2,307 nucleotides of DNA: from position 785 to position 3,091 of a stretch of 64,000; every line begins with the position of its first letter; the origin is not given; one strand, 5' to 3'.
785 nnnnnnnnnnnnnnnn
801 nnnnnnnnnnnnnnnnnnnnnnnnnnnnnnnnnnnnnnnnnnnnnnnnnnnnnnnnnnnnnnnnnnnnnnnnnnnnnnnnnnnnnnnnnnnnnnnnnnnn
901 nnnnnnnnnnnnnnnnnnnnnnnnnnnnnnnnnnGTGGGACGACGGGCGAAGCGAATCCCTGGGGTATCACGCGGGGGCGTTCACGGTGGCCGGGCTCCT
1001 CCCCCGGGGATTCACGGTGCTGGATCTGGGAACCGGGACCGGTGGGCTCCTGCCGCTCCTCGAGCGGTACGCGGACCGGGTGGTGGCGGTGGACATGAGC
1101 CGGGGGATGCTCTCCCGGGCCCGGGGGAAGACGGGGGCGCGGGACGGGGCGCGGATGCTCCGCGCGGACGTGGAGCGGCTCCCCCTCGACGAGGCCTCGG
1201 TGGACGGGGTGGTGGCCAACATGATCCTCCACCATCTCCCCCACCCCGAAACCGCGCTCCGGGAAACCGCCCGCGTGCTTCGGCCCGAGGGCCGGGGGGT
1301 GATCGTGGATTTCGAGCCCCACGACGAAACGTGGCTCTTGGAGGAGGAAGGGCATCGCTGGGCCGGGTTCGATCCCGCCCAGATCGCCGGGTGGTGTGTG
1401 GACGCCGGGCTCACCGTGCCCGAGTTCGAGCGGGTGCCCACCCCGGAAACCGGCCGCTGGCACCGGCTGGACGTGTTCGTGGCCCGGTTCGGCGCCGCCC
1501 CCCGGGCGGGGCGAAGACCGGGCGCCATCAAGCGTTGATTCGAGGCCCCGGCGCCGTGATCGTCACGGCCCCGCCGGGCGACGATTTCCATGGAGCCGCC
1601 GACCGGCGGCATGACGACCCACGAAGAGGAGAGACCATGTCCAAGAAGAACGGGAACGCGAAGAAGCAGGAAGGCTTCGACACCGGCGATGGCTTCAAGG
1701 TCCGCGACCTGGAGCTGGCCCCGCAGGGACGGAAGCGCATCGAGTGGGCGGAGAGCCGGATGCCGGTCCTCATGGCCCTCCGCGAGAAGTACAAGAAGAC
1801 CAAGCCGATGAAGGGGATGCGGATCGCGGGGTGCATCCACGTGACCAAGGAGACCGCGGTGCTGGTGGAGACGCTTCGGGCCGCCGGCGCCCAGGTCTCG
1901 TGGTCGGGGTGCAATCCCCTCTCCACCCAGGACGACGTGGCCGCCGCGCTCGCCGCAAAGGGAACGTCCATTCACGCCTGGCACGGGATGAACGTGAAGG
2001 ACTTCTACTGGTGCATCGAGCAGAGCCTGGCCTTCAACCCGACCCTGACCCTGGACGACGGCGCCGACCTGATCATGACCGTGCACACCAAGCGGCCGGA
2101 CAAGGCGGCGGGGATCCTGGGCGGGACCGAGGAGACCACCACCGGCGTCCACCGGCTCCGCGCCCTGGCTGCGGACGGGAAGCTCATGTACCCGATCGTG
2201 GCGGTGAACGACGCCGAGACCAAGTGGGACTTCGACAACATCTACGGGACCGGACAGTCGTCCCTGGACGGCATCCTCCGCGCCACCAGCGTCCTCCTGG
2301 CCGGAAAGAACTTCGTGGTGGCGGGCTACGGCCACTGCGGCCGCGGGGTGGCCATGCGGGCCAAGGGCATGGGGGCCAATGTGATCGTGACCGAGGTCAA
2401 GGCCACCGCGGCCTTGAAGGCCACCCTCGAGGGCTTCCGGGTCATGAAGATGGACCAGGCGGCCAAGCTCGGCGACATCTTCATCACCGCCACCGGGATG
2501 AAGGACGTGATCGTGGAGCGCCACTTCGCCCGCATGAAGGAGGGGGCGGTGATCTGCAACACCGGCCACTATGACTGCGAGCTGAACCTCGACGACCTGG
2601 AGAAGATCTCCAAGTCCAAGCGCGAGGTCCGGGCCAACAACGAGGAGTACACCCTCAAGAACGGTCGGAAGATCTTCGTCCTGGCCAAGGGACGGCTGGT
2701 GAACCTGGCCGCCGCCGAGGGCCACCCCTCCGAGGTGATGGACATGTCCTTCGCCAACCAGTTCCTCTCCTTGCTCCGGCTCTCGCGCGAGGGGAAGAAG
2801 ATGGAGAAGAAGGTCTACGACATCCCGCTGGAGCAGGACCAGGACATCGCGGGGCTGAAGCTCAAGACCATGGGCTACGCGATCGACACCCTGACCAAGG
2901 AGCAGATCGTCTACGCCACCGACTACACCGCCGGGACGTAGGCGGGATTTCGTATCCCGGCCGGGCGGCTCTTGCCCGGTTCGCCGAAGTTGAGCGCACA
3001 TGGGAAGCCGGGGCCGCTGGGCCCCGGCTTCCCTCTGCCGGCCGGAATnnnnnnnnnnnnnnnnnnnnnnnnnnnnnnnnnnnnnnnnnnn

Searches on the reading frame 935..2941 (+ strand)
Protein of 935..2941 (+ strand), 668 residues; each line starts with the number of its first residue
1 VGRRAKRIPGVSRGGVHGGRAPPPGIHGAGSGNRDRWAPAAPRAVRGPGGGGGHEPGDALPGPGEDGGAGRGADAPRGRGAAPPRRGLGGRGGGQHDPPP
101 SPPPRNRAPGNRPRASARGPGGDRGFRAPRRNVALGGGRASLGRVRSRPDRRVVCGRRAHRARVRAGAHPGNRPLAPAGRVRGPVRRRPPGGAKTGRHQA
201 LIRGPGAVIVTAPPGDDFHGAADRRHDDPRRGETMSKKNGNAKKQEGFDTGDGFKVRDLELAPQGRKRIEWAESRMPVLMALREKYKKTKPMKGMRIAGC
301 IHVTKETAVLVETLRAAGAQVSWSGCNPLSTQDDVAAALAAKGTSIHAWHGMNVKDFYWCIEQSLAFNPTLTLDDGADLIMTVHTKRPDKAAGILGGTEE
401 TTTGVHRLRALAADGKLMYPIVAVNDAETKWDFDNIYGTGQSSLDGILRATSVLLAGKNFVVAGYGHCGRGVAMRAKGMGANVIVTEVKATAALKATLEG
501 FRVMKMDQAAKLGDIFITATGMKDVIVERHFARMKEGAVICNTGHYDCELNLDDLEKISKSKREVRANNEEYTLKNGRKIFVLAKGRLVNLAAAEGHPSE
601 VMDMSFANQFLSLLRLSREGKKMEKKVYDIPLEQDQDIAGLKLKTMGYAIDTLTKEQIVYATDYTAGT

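Call 41: search_protein_families(library=ncbifam, proteins=[window:935-2941:+], max_evalue=0.001)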
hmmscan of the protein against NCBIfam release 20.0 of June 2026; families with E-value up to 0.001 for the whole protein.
window:935-2941:+ (668 aa): 11 families
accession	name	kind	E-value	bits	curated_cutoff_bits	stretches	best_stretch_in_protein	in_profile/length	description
NF004005.0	PRK05476.2-3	equivalog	3.8e-190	632.1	275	1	254-666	5-417/418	adenosylhomocysteinase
TIGR00936.1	ahcY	equivalog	5.5e-183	608.5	497.6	1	254-668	1-416/416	adenosylhomocysteinase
NF004010.0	PRK05476.3-3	equivalog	1.6e-71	241.5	512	1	261-658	14-420/432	adenosylhomocysteinase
NF004009.0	PRK05476.3-2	equivalog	2.2e-67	227.9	485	1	264-649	77-460/487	adenosylhomocysteinase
NF004008.0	PRK05476.3-1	equivalog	1.8e-22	79.9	440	1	399-619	99-302/326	adenosylhomocysteinase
NF004017.0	PRK05479.1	equivalog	4.9e-06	25.5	336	1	454-519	14-80/337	ketol-acid reductoisomerase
TIGR00465.1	ilvC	equivalog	2.4e-05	23.5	226.15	1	455-540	1-90/314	ketol-acid reductoisomerase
NF006162.0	PRK08306.1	equivalog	7.2e-05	22.2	261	1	447-540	144-239/297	dipicolinate synthase subunit DpsA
TIGR02853.1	spore_dpaA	equivalog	0.00014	21.2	319.65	1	447-541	141-237/287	dipicolinic acid synthetase subunit A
NF005069.0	PRK06487.1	equivalog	0.0003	20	448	1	453-544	147-236/320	2-hydroxyacid dehydrogenase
NF008759.0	PRK11790.1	equivalog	0.00033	19.5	404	1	452-545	147-241/410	phosphoglycerate dehydrogenase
